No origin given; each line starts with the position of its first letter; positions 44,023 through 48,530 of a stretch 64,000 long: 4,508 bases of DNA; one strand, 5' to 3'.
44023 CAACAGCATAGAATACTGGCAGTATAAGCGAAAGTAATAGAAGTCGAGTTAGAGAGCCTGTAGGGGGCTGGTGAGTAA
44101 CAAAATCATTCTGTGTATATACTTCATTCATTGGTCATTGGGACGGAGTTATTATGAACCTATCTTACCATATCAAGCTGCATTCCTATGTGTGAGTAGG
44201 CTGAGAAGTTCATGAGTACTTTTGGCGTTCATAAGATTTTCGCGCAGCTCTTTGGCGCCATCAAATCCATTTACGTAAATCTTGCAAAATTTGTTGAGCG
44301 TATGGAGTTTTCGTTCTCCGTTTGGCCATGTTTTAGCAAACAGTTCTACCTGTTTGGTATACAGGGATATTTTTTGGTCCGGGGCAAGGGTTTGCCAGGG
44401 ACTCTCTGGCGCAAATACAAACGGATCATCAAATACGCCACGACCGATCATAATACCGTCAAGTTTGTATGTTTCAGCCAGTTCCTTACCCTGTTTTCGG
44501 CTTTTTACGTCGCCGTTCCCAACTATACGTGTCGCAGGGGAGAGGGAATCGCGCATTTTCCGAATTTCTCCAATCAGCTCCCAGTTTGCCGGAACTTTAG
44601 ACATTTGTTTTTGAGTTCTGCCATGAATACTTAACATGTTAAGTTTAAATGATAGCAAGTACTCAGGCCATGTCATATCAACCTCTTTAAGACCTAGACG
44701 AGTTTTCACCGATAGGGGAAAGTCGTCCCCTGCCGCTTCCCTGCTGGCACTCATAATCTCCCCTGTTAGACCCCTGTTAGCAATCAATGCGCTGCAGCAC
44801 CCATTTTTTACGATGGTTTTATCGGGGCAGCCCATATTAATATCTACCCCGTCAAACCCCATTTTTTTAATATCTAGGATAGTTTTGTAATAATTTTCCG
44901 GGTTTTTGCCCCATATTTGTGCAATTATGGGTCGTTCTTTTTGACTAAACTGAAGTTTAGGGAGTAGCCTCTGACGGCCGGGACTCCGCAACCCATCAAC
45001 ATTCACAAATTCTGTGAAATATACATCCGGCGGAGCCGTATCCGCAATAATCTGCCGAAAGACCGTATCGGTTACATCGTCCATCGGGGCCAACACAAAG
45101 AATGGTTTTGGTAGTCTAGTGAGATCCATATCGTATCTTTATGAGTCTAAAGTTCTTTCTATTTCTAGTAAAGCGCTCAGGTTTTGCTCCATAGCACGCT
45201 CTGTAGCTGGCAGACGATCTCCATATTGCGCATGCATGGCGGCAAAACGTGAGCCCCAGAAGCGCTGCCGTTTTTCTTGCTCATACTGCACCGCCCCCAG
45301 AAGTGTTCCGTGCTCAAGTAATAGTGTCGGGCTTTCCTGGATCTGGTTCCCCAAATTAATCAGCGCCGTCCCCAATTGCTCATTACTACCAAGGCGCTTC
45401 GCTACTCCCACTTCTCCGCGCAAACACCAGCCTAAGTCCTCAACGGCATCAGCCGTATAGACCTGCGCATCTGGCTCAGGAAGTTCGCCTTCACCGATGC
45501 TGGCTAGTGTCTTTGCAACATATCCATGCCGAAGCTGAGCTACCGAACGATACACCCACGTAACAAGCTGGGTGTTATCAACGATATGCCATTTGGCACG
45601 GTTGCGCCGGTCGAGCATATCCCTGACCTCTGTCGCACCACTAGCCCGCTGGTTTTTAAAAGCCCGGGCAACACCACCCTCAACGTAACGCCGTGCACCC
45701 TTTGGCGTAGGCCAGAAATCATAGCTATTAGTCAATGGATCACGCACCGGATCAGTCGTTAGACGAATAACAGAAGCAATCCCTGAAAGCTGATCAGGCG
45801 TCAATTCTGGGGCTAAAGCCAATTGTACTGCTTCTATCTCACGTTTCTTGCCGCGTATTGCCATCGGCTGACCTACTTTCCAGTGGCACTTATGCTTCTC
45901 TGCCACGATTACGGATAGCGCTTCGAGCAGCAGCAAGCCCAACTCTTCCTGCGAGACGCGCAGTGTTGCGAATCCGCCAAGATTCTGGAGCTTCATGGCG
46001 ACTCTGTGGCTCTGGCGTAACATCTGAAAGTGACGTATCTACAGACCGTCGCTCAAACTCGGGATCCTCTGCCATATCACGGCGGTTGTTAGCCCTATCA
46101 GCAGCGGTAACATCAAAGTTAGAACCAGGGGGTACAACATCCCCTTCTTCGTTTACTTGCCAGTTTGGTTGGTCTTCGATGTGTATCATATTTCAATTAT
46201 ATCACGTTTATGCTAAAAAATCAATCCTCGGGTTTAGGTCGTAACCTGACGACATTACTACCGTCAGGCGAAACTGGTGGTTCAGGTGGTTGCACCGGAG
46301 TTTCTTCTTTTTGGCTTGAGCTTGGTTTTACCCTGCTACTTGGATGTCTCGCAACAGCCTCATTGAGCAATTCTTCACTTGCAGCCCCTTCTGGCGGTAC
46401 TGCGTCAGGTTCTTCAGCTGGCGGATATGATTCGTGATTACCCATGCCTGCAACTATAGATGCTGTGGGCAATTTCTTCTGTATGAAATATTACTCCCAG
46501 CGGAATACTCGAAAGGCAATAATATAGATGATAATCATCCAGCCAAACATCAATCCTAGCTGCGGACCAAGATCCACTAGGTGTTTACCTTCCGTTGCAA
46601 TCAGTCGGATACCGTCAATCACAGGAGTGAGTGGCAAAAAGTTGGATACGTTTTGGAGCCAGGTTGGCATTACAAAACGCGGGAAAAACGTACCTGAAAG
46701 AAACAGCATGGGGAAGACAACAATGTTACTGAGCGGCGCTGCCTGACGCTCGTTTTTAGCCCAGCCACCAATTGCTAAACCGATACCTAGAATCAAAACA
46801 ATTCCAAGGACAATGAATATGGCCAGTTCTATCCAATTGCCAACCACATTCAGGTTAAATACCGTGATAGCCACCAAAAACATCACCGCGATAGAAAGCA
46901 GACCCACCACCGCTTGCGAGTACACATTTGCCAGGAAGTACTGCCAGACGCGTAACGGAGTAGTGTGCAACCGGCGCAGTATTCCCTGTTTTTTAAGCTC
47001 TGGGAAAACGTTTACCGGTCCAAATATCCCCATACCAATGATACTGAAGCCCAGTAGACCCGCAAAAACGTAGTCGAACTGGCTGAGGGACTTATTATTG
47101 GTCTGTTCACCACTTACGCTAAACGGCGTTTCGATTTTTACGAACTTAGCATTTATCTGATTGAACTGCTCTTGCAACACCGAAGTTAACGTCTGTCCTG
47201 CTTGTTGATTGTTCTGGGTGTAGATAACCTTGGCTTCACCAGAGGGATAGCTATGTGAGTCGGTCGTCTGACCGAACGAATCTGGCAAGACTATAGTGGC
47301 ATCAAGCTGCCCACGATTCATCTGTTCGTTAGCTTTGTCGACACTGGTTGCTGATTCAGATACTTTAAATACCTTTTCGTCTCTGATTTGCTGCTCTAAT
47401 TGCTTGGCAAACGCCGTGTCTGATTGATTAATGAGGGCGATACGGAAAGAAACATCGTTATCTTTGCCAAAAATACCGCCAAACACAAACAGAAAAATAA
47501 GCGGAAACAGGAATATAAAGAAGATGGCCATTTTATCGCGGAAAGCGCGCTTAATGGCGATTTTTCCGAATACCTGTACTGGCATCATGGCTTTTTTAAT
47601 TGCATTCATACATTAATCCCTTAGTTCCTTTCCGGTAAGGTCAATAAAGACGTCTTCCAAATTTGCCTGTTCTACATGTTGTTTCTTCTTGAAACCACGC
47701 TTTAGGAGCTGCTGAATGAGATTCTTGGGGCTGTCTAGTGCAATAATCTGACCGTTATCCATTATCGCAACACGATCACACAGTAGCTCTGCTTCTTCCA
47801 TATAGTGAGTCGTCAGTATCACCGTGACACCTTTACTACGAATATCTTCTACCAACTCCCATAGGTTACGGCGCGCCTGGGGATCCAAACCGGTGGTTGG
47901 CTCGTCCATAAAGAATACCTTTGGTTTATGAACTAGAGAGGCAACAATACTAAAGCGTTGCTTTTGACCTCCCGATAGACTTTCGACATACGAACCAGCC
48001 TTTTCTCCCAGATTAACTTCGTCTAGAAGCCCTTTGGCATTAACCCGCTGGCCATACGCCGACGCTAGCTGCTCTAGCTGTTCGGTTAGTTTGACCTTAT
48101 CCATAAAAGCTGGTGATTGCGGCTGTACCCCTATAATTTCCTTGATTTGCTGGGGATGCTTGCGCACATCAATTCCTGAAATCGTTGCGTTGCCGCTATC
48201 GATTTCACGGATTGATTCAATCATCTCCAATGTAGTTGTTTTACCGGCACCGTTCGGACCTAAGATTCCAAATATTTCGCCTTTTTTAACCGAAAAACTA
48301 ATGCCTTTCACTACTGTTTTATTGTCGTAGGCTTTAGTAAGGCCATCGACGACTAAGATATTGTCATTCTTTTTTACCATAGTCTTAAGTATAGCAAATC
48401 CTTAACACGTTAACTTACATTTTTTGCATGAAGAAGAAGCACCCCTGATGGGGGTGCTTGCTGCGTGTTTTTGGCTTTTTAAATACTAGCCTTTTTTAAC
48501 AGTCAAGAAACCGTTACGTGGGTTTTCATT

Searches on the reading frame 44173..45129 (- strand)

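Call 64: search_protein_families(library=pfam, proteins=[window:44173-45129:-], max_evalue=0.00001)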
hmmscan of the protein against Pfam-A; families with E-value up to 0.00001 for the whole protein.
window:44173-45129:- (318 aa): 1 family
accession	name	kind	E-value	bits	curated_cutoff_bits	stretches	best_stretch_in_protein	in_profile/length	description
PF01207.24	Dus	-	5.9e-45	154.1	20.4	1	13-312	2-302/311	Dihydrouridine synthase (Dus)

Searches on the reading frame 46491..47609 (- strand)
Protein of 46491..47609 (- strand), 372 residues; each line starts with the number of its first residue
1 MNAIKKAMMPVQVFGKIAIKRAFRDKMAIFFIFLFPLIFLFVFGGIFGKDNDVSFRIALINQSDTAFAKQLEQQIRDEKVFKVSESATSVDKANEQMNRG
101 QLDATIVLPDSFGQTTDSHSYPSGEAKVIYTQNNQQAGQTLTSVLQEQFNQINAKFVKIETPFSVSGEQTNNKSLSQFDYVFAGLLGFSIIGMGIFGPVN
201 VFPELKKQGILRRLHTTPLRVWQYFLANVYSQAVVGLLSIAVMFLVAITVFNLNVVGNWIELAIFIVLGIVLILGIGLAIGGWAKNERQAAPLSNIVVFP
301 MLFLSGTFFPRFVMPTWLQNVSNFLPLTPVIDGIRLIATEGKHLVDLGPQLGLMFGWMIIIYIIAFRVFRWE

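Call 65: search_protein_families(library=pfam, proteins=[window:46491-47609:-], max_evalue=0.00001)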
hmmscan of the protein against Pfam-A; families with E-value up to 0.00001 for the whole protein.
window:46491-47609:- (372 aa): 2 families
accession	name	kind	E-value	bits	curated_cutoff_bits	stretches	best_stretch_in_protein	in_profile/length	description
PF12698.13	ABC2_membrane_3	-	2e-46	159.1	31.6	1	28-366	3-346/347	ABC-2 family transporter protein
PF01061.29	ABC2_membrane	-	4.4e-28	98.7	26.9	1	162-336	43-208/211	ABC-2 type transporter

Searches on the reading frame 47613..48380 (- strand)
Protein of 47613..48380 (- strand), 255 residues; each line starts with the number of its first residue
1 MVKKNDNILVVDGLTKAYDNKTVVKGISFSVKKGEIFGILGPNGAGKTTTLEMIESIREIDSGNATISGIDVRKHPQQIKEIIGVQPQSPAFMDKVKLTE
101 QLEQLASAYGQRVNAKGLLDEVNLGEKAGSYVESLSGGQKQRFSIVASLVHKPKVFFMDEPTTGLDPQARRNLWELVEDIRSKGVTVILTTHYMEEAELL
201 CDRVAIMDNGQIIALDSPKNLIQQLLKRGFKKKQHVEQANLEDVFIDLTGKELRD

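Call 65: search_protein_families(library=pfam, proteins=[window:47613-48380:-], max_evalue=0.00001)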
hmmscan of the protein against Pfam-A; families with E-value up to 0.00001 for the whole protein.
window:47613-48380:- (255 aa): 3 families
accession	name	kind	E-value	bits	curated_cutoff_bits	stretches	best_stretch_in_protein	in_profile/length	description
PF00005.33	ABC_tran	-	3.5e-28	99.4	25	1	25-163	2-137/137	ABC transporter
PF13304.12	AAA_21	-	3.5e-16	60.6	27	1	131-192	234-298/304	AAA domain, putative AbiEii toxin, Type IV TA system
PF02463.25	SMC_N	-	5.1e-06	26.5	40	0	36-197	26-202/220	RecF/RecN/SMC N terminal domain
